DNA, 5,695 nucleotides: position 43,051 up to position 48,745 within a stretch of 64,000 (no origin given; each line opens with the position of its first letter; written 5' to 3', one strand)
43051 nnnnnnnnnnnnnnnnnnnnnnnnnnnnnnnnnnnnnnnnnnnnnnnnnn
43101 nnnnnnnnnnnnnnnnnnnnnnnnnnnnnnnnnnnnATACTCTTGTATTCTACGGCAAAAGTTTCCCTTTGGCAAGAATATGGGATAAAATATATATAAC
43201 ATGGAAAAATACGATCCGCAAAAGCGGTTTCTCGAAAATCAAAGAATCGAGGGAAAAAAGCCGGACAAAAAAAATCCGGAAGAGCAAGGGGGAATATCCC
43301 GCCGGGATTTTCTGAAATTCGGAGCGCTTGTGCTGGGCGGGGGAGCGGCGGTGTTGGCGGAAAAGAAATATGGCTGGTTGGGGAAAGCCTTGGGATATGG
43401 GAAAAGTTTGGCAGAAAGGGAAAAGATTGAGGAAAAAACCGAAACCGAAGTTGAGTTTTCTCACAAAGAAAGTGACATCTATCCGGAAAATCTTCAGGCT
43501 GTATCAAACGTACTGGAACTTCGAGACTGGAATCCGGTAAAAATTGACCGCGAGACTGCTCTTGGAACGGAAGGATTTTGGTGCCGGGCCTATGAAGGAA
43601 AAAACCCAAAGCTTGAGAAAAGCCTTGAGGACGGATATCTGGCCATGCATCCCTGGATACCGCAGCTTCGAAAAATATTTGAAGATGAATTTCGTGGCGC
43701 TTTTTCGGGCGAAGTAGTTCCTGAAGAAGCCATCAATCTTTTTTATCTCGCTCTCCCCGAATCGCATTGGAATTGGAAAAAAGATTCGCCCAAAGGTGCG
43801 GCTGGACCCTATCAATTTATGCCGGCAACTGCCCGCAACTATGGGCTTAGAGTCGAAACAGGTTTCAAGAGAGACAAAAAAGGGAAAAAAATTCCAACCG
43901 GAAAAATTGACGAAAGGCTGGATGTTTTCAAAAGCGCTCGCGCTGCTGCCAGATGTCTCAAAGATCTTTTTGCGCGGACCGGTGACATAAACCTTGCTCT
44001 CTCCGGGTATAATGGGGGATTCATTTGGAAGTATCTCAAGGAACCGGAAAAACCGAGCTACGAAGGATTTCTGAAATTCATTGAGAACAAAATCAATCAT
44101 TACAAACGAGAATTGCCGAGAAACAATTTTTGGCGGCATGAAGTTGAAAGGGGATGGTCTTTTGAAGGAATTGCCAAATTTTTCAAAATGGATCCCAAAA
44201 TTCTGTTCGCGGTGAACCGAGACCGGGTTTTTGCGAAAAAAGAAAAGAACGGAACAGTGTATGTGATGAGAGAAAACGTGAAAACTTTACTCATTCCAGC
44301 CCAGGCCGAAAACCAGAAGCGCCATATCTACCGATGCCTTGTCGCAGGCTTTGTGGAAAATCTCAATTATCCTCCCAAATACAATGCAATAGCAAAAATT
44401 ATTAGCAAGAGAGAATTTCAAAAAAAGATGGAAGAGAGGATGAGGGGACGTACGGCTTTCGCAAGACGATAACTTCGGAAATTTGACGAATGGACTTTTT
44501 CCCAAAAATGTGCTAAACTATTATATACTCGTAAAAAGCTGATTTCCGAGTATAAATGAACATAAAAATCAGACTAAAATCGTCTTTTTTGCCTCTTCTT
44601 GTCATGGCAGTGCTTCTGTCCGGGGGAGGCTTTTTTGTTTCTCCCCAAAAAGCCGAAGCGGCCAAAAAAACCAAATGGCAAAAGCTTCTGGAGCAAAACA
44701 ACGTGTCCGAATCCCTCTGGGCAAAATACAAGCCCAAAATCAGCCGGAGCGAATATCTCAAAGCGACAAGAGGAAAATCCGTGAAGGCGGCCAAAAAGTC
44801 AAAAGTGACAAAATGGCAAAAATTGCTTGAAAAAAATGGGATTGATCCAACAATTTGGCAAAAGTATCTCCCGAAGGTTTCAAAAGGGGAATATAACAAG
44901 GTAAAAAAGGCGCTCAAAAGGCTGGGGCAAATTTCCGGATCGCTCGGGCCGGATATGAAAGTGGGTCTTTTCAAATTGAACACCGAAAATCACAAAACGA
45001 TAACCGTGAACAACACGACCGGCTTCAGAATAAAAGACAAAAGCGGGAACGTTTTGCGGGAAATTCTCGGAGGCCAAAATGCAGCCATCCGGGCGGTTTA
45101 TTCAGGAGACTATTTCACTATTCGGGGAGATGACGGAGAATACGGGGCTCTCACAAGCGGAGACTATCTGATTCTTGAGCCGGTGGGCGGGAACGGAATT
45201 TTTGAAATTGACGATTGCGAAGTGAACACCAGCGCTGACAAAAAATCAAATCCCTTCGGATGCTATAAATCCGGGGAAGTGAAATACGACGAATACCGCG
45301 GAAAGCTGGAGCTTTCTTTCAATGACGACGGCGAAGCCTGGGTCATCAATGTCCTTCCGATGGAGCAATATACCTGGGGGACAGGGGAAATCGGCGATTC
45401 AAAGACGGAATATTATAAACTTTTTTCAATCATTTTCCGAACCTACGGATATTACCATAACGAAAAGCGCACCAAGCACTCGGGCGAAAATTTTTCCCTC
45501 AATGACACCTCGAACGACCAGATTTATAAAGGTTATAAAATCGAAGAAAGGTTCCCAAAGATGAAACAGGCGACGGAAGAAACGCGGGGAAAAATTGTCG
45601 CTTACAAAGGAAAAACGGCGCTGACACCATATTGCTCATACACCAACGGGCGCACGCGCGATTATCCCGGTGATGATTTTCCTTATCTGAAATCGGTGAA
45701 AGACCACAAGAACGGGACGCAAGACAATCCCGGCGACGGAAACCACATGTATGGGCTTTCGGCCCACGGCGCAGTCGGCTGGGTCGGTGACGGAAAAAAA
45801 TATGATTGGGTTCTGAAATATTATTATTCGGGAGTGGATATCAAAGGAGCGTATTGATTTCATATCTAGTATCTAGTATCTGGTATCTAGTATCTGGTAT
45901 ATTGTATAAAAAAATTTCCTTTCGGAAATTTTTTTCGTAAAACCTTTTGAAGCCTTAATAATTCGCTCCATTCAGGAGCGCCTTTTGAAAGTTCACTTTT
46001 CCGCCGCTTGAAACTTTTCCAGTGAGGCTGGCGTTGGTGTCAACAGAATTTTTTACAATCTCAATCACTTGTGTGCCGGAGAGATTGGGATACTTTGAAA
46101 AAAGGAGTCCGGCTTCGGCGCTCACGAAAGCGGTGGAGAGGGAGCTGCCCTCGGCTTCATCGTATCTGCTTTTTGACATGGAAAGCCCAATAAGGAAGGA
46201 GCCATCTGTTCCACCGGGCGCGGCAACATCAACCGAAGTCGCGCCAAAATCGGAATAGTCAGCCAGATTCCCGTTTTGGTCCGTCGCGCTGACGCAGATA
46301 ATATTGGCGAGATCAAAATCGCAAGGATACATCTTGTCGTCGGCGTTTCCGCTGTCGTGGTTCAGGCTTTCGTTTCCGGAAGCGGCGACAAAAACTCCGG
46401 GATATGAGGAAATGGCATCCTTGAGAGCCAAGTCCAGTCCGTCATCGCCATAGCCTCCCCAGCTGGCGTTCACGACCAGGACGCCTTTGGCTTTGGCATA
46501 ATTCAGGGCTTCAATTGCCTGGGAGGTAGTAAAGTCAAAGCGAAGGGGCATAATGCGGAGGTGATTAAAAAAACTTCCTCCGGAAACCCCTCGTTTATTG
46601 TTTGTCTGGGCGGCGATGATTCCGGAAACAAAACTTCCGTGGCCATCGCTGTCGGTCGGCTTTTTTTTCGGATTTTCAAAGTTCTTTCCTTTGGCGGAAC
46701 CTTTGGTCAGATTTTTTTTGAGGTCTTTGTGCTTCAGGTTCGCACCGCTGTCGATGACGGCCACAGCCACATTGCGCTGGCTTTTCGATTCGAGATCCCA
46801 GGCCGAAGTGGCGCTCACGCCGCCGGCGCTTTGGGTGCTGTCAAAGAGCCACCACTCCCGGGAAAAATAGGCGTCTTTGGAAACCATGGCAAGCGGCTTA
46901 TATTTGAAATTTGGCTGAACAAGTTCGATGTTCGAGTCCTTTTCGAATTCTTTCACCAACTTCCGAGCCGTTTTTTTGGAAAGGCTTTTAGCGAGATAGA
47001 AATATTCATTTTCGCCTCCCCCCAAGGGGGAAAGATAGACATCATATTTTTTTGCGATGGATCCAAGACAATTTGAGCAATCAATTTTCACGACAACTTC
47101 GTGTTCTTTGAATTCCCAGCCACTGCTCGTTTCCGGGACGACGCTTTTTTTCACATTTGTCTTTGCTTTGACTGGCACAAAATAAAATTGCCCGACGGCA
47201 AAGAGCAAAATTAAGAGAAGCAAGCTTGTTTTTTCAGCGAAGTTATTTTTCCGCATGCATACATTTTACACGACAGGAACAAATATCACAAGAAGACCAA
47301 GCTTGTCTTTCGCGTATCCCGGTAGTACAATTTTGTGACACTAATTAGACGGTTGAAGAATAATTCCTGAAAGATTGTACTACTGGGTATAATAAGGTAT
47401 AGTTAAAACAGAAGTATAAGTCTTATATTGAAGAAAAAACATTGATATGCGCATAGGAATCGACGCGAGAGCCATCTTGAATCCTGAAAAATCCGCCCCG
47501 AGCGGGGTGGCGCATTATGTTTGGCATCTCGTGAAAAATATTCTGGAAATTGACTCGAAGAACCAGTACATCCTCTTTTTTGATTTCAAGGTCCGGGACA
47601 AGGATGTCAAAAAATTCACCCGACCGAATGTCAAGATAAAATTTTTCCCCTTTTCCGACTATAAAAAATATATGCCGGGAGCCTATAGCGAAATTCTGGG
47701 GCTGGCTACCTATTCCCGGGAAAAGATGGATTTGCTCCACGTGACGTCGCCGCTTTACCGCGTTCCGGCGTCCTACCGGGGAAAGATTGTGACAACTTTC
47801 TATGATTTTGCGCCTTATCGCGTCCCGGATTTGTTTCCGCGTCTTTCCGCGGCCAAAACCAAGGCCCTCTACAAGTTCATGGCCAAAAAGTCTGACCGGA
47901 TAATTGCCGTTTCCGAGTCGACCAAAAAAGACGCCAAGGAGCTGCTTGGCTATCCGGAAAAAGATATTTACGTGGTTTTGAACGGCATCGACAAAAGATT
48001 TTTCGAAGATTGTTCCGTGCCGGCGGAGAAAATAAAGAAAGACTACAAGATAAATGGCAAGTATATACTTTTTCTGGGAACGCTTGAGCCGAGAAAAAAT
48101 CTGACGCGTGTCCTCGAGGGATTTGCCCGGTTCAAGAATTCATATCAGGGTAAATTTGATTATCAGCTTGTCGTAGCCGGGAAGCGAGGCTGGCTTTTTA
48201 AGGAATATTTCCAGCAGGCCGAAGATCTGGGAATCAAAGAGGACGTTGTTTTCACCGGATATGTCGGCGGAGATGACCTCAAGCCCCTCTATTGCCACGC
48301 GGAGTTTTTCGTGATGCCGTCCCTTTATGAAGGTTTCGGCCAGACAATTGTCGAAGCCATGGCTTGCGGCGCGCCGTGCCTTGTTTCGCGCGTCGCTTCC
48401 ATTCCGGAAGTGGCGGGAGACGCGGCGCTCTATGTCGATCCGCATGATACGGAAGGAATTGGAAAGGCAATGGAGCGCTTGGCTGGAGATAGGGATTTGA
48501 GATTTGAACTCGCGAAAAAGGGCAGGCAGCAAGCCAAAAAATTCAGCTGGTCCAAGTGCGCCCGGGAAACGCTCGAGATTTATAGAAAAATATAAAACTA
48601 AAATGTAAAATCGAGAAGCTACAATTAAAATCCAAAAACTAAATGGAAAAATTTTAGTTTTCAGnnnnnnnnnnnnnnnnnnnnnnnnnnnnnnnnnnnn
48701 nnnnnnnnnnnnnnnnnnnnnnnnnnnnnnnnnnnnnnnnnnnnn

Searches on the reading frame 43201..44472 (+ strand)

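Call 15: search_protein_families(library=pfam, proteins=[window:43201-44472:+], max_evalue=0.001)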
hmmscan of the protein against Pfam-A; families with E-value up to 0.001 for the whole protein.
window:43201-44472:+ (423 aa): 1 family
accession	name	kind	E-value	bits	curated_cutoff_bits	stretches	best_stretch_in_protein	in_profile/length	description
PF01464.25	SLT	-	3.6e-13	49.6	21.3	1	180-274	17-98/117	Transglycosylase SLT domain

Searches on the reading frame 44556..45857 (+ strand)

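Call 15: search_protein_families(library=pfam, proteins=[window:44556-45857:+], max_evalue=0.001)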
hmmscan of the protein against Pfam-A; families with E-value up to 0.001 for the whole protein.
window:44556-45857:+ (433 aa): 1 family
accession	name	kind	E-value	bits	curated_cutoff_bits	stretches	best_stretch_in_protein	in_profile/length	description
PF08486.15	SpoIID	-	6e-10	40.1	23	1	259-350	3-97/97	Stage II sporulation protein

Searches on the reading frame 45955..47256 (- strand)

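Call 15: search_protein_families(library=pfam, proteins=[window:45955-47256:-], max_evalue=0.001)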
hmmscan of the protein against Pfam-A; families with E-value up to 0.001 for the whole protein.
window:45955-47256:- (433 aa): 1 family
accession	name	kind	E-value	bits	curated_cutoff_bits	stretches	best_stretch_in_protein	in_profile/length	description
PF00082.27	Peptidase_S8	-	2e-39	136.1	21.8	1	161-408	2-276/288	Subtilase family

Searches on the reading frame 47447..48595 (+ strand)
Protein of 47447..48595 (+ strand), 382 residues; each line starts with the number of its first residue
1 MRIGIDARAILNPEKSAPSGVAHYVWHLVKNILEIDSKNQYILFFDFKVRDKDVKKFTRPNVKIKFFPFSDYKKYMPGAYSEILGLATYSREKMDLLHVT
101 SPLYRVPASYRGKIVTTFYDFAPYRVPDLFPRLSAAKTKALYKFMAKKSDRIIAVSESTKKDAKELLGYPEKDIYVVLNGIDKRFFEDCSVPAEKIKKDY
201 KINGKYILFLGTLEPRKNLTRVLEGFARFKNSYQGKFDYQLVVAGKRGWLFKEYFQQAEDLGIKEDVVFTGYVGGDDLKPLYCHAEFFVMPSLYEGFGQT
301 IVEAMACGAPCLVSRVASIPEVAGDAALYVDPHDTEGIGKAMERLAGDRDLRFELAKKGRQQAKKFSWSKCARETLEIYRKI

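Call 16: search_protein_families(library=pfam, proteins=[window:47447-48595:+], max_evalue=0.001)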
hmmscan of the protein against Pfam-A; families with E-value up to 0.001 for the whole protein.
window:47447-48595:+ (382 aa): 6 families
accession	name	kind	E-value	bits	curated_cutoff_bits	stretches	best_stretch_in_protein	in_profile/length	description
PF00534.26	Glycos_transf_1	-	2.2e-32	112.4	26.4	1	195-361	4-171/172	Glycosyl transferases group 1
PF13692.12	Glyco_trans_1_4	-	1.5e-30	106.8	27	1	205-347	2-141/142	Glycosyl transferases group 1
PF13439.12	Glyco_transf_4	-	1.4e-15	58.2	28.5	1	19-182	2-167/170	Glycosyltransferase Family 4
PF20706.3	GT4-conflict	-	7.1e-13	48.7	26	1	132-374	130-384/385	Family 4 Glycosyltransferase in conflict systems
PF13524.12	Glyco_trans_1_2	-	6.5e-08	33.1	25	1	238-375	14-142/144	Glycosyl transferase-like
PF13579.12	Glyco_trans_4_4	-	0.00041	21.2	29.7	1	76-180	53-158/158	Glycosyl transferase 4-like domain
